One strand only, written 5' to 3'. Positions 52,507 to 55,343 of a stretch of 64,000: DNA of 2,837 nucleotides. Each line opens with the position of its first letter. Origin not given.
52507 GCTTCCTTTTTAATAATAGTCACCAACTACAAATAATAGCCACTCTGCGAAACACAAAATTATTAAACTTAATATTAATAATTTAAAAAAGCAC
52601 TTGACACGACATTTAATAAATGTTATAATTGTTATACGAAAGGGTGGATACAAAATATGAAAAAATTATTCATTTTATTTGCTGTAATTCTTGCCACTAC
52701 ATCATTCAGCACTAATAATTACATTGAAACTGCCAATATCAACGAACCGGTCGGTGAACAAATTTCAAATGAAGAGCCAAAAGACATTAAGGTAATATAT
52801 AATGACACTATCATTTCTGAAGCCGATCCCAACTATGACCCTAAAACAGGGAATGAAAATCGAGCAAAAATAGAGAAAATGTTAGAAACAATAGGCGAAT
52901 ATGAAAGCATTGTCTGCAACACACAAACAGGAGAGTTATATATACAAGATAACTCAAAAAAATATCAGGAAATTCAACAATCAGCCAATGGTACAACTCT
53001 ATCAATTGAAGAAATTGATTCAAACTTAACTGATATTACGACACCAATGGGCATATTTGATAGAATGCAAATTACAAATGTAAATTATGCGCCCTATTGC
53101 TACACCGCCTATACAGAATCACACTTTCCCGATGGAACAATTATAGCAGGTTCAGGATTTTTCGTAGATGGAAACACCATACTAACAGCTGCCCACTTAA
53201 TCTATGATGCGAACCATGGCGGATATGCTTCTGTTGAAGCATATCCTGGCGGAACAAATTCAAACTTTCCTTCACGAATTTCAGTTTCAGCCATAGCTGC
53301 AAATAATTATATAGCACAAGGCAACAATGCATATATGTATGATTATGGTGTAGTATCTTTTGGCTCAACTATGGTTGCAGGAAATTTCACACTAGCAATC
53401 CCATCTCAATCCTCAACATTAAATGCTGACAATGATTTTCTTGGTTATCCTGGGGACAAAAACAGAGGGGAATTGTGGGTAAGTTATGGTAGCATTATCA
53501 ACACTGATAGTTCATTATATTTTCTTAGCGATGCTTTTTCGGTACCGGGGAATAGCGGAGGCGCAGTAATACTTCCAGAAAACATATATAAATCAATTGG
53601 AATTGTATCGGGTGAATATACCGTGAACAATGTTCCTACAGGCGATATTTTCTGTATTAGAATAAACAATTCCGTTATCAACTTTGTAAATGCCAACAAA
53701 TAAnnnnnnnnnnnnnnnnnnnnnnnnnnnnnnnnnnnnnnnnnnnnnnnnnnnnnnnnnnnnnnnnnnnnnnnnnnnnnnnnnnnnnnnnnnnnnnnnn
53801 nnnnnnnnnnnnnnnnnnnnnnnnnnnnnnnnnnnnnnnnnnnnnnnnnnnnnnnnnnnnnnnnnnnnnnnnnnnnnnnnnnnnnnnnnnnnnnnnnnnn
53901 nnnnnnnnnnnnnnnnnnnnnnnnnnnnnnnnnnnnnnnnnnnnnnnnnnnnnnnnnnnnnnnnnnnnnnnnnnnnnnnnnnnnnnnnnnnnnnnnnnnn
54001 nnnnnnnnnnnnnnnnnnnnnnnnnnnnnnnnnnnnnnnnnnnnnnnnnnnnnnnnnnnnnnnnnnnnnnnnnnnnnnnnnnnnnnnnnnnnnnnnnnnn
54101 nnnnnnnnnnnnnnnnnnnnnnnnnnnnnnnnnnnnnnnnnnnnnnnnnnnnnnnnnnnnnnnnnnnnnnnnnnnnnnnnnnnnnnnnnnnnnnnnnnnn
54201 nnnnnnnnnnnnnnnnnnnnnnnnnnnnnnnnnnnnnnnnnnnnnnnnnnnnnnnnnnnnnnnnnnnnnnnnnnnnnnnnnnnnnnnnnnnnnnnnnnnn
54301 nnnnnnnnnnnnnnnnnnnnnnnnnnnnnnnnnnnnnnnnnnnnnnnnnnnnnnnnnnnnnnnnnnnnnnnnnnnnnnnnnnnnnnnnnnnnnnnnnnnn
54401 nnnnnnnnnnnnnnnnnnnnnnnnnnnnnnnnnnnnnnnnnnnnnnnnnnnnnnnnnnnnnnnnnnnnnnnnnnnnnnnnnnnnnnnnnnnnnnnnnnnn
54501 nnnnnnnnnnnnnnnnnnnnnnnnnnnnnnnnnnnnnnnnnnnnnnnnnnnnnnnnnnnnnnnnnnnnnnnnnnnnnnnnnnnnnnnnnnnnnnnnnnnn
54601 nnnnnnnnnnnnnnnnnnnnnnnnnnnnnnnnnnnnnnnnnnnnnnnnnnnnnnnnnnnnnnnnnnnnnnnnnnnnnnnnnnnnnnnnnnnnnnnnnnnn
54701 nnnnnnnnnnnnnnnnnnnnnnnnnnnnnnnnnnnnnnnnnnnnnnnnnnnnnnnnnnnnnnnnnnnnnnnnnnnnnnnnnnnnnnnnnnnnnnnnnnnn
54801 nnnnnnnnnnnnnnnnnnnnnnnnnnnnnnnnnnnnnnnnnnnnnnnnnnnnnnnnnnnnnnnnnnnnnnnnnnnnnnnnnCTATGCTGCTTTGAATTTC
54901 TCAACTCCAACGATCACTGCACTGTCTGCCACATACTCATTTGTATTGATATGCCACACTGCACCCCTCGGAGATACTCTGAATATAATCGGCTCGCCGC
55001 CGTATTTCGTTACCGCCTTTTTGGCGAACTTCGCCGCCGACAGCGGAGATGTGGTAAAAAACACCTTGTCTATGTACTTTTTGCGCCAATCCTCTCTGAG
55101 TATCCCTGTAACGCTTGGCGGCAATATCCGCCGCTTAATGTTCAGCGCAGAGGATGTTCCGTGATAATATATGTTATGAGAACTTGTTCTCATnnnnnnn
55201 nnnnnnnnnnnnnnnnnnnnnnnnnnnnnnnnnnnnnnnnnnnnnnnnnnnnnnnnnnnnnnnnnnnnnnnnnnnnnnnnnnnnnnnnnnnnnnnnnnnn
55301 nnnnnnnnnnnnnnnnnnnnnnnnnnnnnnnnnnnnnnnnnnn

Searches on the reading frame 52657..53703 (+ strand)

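Call 3: search_protein_families(library=pfam, proteins=[window:52657-53703:+], max_evalue=1)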
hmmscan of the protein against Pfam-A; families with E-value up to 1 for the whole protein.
window:52657-53703:+ (348 aa): 2 families
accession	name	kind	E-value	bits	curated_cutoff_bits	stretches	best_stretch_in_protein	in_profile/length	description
PF13365.12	Trypsin_2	-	1.4e-07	32.8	27.6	1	165-305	1-135/144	Trypsin-like peptidase domain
PF00089.32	Trypsin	-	8.9e-07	29.4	20.6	1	166-325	28-203/220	Trypsin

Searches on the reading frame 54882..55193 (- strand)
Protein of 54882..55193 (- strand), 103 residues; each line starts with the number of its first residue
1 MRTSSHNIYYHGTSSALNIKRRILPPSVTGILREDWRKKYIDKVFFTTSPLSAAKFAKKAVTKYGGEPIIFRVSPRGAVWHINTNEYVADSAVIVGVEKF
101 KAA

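Call 73: search_dna_similar(query=window:54882-55193:-, collection=phages, mode=protein, max_evalue=0.001, max_rows=30)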
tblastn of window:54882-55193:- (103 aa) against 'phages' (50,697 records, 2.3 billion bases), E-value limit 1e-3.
Records with a match: 610; places in all: 612; records where one place covers at least 80% of the query: 7.
Best place of each record, by identity: <60% 610.
By first word of the organism name: Escherichia 216; Klebsiella 116; Acinetobacter 68; Aeromonas 62; Enterobacter 29; Shigella 17; Vibrio 14; Cronobacter 14; Citrobacter 12; Enterobacteria 8; and 21 more.
By host as written in the record: Escherichia coli 82; - 55; Klebsiella pneumoniae 54; Aeromonas salmonicida 20; Acinetobacter baumannii 19; Escherichia coli O157:H7 13; Escherichia coli LF82 13; Aeromonas hydrophila BIOTECH 10089 12; and 186 more.
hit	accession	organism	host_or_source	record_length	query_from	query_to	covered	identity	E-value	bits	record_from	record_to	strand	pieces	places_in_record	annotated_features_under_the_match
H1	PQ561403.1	phage Ec3-ASingh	-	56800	8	84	75%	47.4%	2e-14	72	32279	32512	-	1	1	record has no annotation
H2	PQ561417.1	phage Ec2-ASingh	-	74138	8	84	75%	47.4%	2e-14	72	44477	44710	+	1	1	record has no annotation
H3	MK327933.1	Escherichia phage vB_EcoM_G2285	Escherichia coli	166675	8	84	75%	47.4%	2e-14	72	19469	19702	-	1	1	hypothetical protein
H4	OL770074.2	Escherichia phage vB_EcoM-RPN187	Escherichia coli strain M187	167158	8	84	75%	47.4%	2e-14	72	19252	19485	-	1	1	hypothetical protein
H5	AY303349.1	Escherichia phage RB69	-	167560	8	84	75%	47.4%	2e-14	72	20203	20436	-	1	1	RB69ORF040c: RB69ORF040c hypothetical protein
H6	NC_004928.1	Escherichia phage RB69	Escherichia coli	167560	8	84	75%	47.4%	2e-14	72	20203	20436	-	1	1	RB69ORF040c hypothetical protein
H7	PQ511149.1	Escherichia phage NHEP11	Escherichia coli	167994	8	84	75%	47.4%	2e-14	72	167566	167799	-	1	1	hypothetical protein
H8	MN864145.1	Escherichia phage F2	Escherichia coli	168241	8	84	75%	47.4%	2e-14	72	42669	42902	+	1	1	hypothetical protein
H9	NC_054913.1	Escherichia phage F2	Escherichia coli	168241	8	84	75%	47.4%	2e-14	72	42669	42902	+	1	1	hypothetical protein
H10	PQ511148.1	Escherichia phage NHEP10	Escherichia coli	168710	8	84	75%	47.4%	2e-14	72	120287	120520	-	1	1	hypothetical protein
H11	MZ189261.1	Escherichia phage S143_2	Escherichia coli 143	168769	8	84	75%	47.4%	2e-14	72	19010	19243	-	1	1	hypothetical protein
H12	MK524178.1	Escherichia phage PHB12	Escherichia coli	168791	8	84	75%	47.4%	2e-14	72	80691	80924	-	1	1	hypothetical protein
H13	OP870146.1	Escherichia phage vB_Eco_F27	Escherichia coli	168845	8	84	75%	47.4%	2e-14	72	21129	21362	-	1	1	hypothetical protein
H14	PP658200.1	Escherichia phage HY126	Escherichia coli JM109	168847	8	84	75%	47.4%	2e-14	72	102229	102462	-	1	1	hypothetical protein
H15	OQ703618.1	Escherichia phage GADS24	Escherichia coli NRT114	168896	8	84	75%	47.4%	2e-14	72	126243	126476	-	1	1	hypothetical protein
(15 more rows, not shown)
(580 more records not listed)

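Call 75: get_annotated_region(hit=H6, flank=5000)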
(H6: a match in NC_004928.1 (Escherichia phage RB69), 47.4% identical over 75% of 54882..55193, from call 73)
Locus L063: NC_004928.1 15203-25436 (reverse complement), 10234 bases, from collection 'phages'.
description: Enterobacteria phage RB69, complete genome.
organism: Escherichia phage RB69 (NCBI taxid 12353)
taxonomy: Viruses; Duplodnaviria; Heunggongvirae; Uroviricota; Caudoviricetes; Straboviridae; Tevenvirinae; Mosigvirus; Mosigvirus RB69
host: Escherichia coli; source: -; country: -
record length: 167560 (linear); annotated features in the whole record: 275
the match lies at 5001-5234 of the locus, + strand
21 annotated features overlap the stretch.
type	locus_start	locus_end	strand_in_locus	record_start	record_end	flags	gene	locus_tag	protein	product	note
CDS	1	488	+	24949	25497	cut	-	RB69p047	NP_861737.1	RB69ORF047c hypothetical protein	-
CDS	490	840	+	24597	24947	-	-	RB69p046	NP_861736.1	RB69ORF046c hypothetical protein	-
CDS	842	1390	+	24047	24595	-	-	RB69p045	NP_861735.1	thymidylate kinase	-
CDS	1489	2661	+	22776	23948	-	uvsX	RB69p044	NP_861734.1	DNA repair protein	RecA-like recombination protein, DNA-dependent ATPase; similar to T4 accession AAD42669; T4 gene synonym: fdsA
CDS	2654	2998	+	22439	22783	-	-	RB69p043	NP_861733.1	head vertex assembly chaperone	membrane-associated initiator of head vertex assembly; similar to T4 accession AAD42465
CDS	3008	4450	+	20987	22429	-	41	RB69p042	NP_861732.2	AAA family ATPase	DNA primase-helicase ATPase, dATPase, GTPase, dGTPase for replication and recombination; gp41; replicative DNA ...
CDS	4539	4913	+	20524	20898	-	-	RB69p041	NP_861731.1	RB69ORF041c hypothetical protein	-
CDS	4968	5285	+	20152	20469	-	-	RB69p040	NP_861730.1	RB69ORF040c hypothetical protein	-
CDS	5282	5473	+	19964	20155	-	dmd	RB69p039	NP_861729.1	Dmd discriminator of mRNA degradation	mutants show destabilization of T4 mRNAs; similar to T4 accession AAD42512; T4 gene synonym: 61.5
CDS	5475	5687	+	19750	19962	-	-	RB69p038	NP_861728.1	gp61.4 conserved hypothetical protein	similar to T4 accession AAD42511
CDS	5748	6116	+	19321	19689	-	imm.1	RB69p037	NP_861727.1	Imm.1 conserved hypothetical predicted membrane protein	similar to T4 accession AAD42583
CDS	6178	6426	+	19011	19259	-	imm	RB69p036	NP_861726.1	immunity to superinfection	mediates a membrane change such that the DNA of superinfecting phage is left in the periplasm to be degraded rather ...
CDS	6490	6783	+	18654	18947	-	sp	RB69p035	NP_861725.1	spackle periplasmic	mutants give rapid lysis and allow survival of lysozyme mutants; similar to T4 accession AAD42510; T4 gene synonyms: ...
CDS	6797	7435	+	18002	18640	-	-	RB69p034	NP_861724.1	gp61.2 conserved hypothetical protein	similar to T4 accession AAD42509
CDS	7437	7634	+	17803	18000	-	-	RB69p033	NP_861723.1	RB69ORF033c hypothetical protein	-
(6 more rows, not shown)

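Call 110: search_protein_families(library=pfam, proteins=[L063:4539-4913:+], max_evalue=0.01)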
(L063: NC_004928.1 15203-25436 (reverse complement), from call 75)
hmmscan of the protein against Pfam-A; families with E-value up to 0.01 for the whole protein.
L063:4539-4913:+ (124 aa): 0 families
